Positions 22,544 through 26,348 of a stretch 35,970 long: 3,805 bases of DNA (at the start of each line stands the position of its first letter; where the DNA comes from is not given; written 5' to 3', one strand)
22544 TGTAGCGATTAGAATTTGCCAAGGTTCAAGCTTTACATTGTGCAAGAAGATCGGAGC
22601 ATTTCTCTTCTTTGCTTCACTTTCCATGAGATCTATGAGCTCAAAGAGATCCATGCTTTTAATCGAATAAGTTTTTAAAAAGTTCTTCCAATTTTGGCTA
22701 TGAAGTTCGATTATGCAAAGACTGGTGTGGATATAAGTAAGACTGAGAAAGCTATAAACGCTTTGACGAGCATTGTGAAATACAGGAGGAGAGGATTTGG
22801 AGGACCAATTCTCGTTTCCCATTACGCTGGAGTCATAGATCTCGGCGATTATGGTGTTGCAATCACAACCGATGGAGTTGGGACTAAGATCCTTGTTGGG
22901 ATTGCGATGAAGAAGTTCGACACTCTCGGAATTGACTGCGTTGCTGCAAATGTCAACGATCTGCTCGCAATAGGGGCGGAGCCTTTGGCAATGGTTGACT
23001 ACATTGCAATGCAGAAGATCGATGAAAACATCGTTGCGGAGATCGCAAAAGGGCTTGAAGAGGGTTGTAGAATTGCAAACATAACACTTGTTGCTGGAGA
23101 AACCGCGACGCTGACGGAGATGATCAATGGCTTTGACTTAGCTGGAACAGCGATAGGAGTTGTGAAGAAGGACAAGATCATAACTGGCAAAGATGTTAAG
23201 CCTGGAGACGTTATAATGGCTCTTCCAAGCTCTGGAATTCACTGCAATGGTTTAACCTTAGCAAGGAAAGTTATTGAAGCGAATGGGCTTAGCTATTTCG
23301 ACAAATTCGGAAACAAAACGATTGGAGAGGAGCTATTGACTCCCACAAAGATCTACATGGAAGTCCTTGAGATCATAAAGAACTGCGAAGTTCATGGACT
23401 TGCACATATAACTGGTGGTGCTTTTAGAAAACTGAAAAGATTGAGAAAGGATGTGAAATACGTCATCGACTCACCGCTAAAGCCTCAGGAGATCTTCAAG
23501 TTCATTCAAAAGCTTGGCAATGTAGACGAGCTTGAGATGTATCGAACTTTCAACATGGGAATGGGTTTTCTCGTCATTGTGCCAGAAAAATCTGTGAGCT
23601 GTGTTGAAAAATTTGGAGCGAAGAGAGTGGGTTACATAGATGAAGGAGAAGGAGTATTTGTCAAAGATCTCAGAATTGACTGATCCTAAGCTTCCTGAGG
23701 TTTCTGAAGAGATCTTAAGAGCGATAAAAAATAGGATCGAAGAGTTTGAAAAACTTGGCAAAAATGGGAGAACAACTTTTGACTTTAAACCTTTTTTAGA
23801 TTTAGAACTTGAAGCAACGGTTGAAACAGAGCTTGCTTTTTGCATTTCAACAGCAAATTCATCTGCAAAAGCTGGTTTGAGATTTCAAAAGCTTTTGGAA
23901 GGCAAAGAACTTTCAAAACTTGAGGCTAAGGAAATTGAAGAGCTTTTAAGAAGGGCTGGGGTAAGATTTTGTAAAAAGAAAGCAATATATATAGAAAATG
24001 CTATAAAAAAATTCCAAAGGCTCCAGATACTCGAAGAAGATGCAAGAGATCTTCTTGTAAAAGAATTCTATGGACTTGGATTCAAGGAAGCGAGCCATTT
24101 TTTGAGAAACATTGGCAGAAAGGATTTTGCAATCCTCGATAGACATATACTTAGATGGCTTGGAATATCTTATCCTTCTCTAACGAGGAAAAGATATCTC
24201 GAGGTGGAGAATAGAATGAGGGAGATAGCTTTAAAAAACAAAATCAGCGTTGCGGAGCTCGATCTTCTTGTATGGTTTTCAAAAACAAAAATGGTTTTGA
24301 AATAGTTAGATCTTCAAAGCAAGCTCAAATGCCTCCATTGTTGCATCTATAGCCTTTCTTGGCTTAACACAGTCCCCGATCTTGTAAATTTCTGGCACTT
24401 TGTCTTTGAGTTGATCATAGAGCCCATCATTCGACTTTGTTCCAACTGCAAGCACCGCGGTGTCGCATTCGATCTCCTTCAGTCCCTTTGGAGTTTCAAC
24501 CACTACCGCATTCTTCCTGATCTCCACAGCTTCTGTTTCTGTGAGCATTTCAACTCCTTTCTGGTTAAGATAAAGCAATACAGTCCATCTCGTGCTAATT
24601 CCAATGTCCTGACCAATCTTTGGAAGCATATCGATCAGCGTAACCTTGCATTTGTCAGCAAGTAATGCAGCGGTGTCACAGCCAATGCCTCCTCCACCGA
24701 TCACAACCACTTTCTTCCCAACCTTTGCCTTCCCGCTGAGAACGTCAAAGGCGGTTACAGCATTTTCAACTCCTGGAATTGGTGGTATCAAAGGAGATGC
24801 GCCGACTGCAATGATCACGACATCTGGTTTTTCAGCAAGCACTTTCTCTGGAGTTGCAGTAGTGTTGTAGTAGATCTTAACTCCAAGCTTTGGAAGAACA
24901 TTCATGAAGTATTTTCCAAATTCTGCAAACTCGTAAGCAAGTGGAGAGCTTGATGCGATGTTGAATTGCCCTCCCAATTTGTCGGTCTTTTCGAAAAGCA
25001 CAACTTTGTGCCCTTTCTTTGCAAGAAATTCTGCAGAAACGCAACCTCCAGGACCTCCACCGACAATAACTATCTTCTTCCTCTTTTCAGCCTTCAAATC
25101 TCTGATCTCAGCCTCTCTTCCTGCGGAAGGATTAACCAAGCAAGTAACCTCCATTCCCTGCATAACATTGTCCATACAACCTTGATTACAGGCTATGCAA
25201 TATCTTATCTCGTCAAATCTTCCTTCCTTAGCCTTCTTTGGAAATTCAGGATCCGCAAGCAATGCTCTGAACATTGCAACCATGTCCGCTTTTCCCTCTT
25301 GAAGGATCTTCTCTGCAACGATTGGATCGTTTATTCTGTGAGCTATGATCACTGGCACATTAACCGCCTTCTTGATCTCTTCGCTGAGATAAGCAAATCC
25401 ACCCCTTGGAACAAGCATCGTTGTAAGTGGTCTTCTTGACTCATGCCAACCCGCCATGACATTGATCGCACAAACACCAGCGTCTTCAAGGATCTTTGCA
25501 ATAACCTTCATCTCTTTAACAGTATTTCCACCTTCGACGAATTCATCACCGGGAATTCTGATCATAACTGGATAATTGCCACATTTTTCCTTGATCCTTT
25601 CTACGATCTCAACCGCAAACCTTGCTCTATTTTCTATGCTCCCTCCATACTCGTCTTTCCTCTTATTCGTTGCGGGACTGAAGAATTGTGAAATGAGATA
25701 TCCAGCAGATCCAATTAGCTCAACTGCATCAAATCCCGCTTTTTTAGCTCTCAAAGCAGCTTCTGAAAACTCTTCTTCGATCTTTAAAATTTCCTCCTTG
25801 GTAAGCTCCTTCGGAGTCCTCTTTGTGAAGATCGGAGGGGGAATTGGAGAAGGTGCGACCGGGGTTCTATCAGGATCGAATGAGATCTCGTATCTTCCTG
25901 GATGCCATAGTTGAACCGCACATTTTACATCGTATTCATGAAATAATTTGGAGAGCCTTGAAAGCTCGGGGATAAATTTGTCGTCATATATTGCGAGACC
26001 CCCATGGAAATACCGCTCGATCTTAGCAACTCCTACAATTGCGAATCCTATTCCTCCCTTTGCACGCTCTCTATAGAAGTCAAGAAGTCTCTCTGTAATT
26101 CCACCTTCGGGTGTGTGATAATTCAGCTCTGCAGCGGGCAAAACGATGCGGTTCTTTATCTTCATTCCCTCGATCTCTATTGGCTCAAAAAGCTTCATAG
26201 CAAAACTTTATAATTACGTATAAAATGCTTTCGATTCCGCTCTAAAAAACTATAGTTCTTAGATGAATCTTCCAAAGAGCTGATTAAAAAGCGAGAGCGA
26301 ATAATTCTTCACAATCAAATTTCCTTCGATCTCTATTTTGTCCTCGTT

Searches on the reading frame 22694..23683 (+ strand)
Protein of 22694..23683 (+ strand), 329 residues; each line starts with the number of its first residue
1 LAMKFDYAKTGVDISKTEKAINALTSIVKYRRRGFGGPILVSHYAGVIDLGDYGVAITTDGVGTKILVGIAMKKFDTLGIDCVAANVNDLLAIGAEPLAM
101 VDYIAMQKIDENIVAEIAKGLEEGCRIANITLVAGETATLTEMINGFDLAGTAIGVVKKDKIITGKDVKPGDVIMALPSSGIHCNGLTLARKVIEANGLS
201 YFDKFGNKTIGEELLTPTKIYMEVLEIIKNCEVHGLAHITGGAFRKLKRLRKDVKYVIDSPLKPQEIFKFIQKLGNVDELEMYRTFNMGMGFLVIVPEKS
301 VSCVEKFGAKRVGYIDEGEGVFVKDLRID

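Call 39: search_protein_families(library=pfam, proteins=[window:22694-23683:+], max_evalue=0.00001)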
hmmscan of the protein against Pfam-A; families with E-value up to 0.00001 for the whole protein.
window:22694-23683:+ (329 aa): 2 families
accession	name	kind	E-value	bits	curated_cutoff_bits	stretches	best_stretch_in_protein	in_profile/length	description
PF02769.27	AIRS_C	-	5e-24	85.7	23.1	1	169-323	1-153/156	AIR synthase related protein, C-terminal domain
PF00586.29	AIRS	-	5.1e-24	85.3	24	1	45-157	4-112/112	AIR synthase related protein, N-terminal domain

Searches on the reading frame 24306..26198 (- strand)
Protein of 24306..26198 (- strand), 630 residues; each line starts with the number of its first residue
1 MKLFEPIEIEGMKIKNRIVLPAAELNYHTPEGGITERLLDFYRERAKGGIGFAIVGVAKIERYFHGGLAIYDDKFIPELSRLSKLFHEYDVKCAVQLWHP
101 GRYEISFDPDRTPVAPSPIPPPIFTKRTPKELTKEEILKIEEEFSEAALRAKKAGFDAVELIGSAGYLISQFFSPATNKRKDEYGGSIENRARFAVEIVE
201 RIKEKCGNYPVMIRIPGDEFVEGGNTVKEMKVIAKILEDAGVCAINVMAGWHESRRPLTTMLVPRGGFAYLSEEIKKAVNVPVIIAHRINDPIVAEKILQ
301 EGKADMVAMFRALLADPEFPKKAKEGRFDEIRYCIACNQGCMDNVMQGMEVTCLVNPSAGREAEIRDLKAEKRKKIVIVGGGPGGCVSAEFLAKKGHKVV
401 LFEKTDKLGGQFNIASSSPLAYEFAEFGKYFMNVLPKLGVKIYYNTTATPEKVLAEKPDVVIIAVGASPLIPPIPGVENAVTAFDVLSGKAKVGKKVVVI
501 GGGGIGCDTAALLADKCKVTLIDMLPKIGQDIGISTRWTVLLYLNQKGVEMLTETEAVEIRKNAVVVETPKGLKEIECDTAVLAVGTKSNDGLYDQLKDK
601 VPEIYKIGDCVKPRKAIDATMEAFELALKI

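Call 39: search_protein_families(library=pfam, proteins=[window:24306-26198:-], max_evalue=0.00001)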
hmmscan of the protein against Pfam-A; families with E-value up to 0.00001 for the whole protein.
window:24306-26198:- (630 aa): 10 families
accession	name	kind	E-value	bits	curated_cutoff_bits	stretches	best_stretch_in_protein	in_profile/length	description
PF00724.26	Oxidored_FMN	-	7.5e-72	242.9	27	1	2-329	1-341/342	NADH:flavin oxidoreductase / NADH oxidase family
PF07992.20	Pyr_redox_2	-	1.8e-33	116.6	26.1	1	375-623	2-291/291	Pyridine nucleotide-disulphide oxidoreductase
PF00070.33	Pyr_redox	-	2e-20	73.5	22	2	496-565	1-71/82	Pyridine nucleotide-disulphide oxidoreductase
PF13450.12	NAD_binding_8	-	1.4e-14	54.5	21.9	1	378-412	1-35/68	NAD(P)-binding Rossmann-like domain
PF01266.30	DAO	-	6.6e-14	52.6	27.9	0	375-410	1-37/353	FAD dependent oxidoreductase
PF13738.12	Pyr_redox_3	-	1.1e-11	45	30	1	460-591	127-271/305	Pyridine nucleotide-disulphide oxidoreductase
PF03486.20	HI0933_like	-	2.1e-10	40.9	50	0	375-415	2-42/244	HI0933-like protein Rossmann domain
PF12831.13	FAD_oxidored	-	8.5e-08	32.3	27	1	376-420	2-46/416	FAD dependent oxidoreductase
PF01494.25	FAD_binding_3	-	4.9e-07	29.7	22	0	375-407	3-35/349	FAD binding domain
PF00890.30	FAD_binding_2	-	5.1e-07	29.7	20.4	1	376-417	2-43/414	FAD binding domain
